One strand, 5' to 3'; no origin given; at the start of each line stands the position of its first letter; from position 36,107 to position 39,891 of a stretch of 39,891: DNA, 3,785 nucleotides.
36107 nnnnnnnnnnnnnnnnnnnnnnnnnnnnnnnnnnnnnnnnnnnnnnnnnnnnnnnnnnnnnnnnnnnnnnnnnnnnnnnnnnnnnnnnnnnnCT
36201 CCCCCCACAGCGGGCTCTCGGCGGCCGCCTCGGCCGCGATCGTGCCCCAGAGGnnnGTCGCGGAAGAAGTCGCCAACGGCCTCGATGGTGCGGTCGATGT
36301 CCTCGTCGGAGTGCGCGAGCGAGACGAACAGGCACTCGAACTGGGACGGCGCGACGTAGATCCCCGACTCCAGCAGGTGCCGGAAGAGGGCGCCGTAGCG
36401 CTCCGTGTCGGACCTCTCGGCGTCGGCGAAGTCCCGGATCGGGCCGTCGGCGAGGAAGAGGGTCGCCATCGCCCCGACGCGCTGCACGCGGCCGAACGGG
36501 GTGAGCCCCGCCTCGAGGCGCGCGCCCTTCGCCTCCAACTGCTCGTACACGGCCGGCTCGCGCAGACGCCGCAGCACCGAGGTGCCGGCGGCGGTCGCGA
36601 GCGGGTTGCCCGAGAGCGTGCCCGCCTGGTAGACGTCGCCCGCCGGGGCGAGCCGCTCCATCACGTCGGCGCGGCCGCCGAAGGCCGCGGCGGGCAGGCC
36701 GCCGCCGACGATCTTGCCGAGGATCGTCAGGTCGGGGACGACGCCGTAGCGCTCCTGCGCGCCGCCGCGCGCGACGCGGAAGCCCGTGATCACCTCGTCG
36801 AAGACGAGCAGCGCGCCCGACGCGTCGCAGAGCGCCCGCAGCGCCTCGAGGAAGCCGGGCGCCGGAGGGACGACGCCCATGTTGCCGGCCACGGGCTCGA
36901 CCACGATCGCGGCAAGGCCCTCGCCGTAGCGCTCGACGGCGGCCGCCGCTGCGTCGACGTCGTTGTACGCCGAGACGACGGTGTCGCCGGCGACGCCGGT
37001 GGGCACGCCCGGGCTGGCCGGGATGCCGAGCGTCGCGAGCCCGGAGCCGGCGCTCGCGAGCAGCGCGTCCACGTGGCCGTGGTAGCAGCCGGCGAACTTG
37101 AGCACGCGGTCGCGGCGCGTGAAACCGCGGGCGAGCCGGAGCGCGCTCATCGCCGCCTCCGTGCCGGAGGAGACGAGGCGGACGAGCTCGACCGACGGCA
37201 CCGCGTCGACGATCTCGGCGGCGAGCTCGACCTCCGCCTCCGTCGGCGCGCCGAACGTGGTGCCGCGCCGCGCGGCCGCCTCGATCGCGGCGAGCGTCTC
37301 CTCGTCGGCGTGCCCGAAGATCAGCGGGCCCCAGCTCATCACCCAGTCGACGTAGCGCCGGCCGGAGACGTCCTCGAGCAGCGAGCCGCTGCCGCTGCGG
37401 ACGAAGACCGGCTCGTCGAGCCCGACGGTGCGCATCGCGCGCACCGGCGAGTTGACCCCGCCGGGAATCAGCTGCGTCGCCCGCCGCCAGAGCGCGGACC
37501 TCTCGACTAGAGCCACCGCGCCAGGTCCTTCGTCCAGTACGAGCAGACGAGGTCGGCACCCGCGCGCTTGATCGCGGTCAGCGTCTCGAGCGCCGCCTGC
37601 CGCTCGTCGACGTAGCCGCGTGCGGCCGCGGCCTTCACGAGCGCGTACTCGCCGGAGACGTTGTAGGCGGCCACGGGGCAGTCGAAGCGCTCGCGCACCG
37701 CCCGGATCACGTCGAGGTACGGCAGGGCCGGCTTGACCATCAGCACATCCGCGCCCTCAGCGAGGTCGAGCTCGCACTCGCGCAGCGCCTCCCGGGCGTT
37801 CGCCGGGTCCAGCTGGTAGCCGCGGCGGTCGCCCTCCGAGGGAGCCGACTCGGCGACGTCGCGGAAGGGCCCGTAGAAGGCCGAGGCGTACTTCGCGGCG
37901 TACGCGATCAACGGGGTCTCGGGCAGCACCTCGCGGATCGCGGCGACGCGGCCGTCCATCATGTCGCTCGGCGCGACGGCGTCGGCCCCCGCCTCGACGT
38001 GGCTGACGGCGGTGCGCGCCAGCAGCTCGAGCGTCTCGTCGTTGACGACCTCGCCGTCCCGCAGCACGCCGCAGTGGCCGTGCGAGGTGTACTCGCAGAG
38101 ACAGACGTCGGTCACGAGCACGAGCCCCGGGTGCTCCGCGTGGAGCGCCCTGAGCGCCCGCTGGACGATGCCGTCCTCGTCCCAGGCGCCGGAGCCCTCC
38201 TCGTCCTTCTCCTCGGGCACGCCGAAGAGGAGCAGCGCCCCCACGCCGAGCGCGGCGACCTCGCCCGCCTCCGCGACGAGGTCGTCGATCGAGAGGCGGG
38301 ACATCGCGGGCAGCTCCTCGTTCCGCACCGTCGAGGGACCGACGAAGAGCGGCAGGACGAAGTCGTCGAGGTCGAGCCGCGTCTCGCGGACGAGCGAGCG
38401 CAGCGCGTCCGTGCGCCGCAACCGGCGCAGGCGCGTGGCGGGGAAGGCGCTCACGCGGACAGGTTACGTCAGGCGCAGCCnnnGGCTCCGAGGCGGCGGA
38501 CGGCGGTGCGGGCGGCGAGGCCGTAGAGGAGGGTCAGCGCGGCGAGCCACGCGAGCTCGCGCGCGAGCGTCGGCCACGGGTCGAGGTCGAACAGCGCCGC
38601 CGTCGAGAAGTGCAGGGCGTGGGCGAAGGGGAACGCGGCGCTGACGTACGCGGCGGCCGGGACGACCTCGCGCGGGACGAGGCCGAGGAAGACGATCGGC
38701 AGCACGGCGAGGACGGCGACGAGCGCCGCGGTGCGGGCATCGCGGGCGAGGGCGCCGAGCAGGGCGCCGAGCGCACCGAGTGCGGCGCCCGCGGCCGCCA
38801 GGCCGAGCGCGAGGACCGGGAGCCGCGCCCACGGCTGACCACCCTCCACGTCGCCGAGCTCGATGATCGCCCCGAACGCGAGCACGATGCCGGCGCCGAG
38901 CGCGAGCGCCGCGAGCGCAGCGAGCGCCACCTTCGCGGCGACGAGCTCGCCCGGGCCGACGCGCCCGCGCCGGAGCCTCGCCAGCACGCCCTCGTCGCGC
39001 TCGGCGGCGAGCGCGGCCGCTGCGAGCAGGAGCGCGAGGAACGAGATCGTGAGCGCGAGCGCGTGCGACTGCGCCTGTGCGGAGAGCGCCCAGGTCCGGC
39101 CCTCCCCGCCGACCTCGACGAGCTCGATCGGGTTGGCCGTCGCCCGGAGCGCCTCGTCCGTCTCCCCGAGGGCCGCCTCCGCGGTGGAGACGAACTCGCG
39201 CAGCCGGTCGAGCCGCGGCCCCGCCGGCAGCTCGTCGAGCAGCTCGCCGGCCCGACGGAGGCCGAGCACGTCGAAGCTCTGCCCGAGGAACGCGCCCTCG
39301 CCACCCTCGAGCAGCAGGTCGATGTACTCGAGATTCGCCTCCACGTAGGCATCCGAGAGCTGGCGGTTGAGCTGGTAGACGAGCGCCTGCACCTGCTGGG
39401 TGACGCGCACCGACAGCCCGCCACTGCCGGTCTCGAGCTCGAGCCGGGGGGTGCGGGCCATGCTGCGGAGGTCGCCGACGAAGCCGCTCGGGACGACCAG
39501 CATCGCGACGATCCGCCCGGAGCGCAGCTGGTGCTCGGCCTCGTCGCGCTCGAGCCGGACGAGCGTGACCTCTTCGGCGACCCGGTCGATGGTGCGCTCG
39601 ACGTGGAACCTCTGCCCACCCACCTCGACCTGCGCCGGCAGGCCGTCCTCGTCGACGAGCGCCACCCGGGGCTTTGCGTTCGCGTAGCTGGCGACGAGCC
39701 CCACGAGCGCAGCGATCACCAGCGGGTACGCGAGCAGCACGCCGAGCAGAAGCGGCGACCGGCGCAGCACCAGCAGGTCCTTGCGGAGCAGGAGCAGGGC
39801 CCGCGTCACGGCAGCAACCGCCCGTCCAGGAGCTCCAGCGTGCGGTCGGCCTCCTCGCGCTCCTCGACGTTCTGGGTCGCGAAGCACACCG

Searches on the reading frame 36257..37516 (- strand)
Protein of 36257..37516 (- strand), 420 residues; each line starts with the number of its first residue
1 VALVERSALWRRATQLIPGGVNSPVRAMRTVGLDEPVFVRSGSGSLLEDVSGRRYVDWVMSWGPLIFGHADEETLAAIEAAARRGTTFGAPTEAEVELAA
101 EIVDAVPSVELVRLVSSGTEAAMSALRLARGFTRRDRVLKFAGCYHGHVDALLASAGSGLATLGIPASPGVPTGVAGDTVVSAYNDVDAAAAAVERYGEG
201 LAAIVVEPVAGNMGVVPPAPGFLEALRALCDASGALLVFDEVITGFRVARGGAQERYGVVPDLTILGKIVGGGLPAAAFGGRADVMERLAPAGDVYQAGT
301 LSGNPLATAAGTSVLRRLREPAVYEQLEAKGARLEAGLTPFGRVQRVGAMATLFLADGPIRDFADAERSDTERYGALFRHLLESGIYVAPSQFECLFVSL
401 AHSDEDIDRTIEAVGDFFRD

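Call 12: search_protein_families(library=pfam, proteins=[window:36257-37516:-], max_evalue=0.001)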
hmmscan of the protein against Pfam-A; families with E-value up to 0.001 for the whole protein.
window:36257-37516:- (420 aa): 2 families
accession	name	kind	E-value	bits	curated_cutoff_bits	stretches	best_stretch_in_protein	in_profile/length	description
PF00202.27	Aminotran_3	-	1.9e-70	238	30.5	1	36-414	10-399/403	Aminotransferase class-III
PF00155.27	Aminotran_1_2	-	0.00076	19.2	19.7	0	115-413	71-360/361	Aminotransferase class I and II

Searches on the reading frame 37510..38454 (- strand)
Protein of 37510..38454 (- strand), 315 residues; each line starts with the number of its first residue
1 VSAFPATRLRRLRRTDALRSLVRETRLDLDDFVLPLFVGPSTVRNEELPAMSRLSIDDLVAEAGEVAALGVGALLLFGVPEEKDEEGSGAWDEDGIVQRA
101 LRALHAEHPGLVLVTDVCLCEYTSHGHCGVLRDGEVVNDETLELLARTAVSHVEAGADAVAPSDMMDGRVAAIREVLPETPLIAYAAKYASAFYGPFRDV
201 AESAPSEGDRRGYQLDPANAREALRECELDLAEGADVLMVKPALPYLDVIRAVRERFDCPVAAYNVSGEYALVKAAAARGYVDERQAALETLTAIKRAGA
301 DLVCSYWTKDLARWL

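Call 12: search_protein_families(library=pfam, proteins=[window:37510-38454:-], max_evalue=0.001)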
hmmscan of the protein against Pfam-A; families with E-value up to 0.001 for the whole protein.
window:37510-38454:- (315 aa): 1 family
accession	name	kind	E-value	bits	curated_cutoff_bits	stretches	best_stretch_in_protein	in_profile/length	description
PF00490.27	ALAD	-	4.8e-133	443.6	24.6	1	7-314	2-317/317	Delta-aminolevulinic acid dehydratase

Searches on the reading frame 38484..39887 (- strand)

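Call 13: search_protein_families(library=pfam, proteins=[window:38484-39887:-], max_evalue=0.001)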
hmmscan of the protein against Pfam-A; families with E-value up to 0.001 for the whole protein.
window:38484-39887:- (468 aa): 3 families
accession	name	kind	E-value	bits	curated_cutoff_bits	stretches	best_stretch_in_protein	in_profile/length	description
PF12698.13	ABC2_membrane_3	-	4.7e-19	69.1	31.6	1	52-459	8-345/347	ABC-2 family transporter protein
PF12679.13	ABC2_membrane_2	-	1.4e-13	51.2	27.2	1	33-417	3-215/283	ABC-2 family transporter protein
PF01061.29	ABC2_membrane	-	2.4e-10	40.7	26.9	1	273-432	51-210/211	ABC-2 type transporter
